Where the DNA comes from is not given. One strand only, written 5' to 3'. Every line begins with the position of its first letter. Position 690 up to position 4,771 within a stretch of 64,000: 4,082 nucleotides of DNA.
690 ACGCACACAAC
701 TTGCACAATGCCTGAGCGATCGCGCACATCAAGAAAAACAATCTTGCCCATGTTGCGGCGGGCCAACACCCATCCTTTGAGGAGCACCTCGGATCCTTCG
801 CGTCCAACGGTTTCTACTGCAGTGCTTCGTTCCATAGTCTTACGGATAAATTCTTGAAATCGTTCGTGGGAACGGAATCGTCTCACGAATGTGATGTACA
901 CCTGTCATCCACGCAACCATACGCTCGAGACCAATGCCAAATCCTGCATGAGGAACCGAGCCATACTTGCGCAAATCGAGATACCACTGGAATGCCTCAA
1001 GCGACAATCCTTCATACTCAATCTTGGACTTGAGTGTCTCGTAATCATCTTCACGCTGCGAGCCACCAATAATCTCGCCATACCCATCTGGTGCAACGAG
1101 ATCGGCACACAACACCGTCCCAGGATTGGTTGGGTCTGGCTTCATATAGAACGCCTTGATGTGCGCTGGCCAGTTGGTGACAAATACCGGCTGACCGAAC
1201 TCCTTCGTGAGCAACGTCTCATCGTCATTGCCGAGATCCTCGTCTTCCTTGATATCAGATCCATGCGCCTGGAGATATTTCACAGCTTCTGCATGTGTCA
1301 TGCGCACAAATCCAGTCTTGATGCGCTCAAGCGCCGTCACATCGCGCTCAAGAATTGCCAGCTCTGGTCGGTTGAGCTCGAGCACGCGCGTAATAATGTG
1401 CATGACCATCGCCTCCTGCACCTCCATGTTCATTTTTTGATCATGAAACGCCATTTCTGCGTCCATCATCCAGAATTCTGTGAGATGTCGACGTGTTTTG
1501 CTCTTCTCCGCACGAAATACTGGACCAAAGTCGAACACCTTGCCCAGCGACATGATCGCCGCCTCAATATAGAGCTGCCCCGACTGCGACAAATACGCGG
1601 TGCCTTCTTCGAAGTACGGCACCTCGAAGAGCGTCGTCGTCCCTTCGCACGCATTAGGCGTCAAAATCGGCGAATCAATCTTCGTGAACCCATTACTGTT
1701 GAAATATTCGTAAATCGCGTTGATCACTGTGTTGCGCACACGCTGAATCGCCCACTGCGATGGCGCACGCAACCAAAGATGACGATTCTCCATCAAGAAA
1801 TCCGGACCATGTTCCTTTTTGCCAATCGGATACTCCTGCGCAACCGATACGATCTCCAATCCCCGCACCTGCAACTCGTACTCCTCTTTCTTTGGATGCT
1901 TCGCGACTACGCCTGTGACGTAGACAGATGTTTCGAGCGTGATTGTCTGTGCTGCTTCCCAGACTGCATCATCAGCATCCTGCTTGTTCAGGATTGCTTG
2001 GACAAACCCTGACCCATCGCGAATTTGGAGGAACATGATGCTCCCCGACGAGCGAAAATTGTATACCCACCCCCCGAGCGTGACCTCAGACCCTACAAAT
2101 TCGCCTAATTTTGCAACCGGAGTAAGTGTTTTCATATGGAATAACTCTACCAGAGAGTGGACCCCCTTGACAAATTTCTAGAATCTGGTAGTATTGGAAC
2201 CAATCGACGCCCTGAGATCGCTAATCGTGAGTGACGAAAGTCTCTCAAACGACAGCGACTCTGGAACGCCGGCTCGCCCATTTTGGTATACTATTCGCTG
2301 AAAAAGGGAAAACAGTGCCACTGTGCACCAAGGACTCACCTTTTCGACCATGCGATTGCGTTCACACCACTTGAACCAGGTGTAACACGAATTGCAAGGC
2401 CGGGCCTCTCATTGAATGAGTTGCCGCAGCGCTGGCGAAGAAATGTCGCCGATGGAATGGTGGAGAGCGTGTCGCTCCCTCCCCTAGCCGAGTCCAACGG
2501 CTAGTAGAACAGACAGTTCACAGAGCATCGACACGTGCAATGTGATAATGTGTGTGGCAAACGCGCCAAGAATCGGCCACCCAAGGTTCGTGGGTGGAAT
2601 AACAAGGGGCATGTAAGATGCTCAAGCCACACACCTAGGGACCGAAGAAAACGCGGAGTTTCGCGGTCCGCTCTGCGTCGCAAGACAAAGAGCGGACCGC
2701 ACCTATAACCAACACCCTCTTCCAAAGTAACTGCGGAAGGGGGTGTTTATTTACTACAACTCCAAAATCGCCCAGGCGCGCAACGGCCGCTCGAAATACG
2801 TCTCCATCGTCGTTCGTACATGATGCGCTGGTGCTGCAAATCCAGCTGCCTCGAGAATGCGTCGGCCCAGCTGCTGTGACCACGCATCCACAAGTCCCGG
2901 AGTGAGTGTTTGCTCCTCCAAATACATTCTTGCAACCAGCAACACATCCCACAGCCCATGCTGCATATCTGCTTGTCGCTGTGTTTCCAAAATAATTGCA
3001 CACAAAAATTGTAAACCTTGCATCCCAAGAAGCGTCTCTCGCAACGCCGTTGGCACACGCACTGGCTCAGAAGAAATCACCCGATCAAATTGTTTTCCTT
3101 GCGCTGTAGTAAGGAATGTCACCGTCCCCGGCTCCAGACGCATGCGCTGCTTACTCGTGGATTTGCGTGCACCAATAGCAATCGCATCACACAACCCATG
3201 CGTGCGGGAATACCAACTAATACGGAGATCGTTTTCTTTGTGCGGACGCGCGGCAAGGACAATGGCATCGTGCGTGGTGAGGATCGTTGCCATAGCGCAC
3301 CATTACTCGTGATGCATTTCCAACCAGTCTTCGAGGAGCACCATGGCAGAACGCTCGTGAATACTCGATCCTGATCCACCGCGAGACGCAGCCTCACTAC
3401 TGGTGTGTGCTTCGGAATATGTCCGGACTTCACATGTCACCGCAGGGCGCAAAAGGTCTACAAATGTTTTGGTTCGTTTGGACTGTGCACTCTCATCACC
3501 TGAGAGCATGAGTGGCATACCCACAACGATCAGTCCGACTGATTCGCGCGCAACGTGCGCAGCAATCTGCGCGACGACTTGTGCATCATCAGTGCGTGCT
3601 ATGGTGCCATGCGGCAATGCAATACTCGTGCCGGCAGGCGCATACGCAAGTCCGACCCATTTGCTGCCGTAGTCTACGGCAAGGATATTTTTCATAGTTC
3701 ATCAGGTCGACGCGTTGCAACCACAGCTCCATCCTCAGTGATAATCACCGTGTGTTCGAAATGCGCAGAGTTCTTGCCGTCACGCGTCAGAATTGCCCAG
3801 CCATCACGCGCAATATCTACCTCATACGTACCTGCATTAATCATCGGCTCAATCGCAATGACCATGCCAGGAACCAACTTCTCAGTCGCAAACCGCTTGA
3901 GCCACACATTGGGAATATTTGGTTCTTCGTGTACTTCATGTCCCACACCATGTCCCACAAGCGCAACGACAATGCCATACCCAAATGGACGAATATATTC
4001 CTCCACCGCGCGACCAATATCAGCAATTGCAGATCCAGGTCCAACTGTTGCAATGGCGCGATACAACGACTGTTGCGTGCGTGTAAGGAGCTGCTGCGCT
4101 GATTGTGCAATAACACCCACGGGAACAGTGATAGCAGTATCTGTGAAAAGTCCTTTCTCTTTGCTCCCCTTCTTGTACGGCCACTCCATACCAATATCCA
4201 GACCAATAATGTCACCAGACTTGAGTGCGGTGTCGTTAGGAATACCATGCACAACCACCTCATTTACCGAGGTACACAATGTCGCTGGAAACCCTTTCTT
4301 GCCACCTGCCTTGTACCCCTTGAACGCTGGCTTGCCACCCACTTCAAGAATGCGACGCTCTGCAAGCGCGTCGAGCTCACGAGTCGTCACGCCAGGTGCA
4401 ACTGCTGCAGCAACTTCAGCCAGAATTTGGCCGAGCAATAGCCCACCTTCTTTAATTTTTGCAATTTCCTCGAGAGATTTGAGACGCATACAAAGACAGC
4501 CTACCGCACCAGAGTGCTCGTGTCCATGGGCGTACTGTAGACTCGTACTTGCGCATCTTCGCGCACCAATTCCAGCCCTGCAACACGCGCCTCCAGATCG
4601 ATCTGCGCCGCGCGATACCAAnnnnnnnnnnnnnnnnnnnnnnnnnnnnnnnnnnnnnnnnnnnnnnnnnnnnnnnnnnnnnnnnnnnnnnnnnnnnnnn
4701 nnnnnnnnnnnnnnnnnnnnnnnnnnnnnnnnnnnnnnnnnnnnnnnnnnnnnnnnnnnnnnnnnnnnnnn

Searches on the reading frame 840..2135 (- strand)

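Call 43: search_protein_families(library=pfam, proteins=[window:840-2135:-], max_evalue=0.001)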
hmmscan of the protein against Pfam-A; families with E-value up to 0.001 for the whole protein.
window:840-2135:- (431 aa): 3 families
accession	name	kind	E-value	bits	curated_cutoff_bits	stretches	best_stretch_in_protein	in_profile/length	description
PF00152.25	tRNA-synt_2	-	2.2e-76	257.3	25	1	112-425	3-307/308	tRNA synthetases class II (D, K and N)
PF01336.31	tRNA_anti-codon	-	4e-16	59.1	27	1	18-96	1-75/75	OB-fold nucleic acid binding domain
PF01409.25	tRNA-synt_2d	-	0.00084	19.3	19.8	0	199-253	104-155/246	tRNA synthetases class II core domain (F)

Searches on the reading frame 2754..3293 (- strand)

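Call 43: search_protein_families(library=pfam, proteins=[window:2754-3293:-], max_evalue=0.001)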
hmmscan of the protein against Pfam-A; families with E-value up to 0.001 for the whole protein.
window:2754-3293:- (179 aa): 1 family
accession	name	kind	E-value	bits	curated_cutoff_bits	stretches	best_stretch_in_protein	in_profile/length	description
PF11967.14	RecO_N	-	7.9e-14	51.9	27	1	5-79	3-78/80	Recombination protein O N terminal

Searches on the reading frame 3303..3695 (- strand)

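Call 43: search_protein_families(library=pfam, proteins=[window:3303-3695:-], max_evalue=0.001)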
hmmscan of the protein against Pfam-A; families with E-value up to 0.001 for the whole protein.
window:3303-3695:- (130 aa): 1 family
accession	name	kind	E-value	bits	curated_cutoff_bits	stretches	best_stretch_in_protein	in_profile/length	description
PF03652.20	RuvX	-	1.1e-23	84.5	29.2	1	3-126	2-133/134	Holliday junction resolvase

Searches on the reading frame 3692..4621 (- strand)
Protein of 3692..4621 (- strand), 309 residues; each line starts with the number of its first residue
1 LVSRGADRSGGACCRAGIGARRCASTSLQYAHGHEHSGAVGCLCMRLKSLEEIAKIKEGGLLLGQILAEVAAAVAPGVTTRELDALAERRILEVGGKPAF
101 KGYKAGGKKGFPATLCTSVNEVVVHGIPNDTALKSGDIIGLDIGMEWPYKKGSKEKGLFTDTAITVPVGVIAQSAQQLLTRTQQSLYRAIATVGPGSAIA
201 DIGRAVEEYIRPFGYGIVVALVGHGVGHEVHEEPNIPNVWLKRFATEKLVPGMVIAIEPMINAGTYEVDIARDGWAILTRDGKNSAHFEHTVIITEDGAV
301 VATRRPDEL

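Call 43: search_protein_families(library=pfam, proteins=[window:3692-4621:-], max_evalue=0.001)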
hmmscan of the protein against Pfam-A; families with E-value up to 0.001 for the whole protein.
window:3692-4621:- (309 aa): 1 family
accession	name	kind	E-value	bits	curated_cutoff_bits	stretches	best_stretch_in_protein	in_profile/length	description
PF00557.29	Peptidase_M24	-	5e-44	151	23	1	55-296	2-208/208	Metallopeptidase family M24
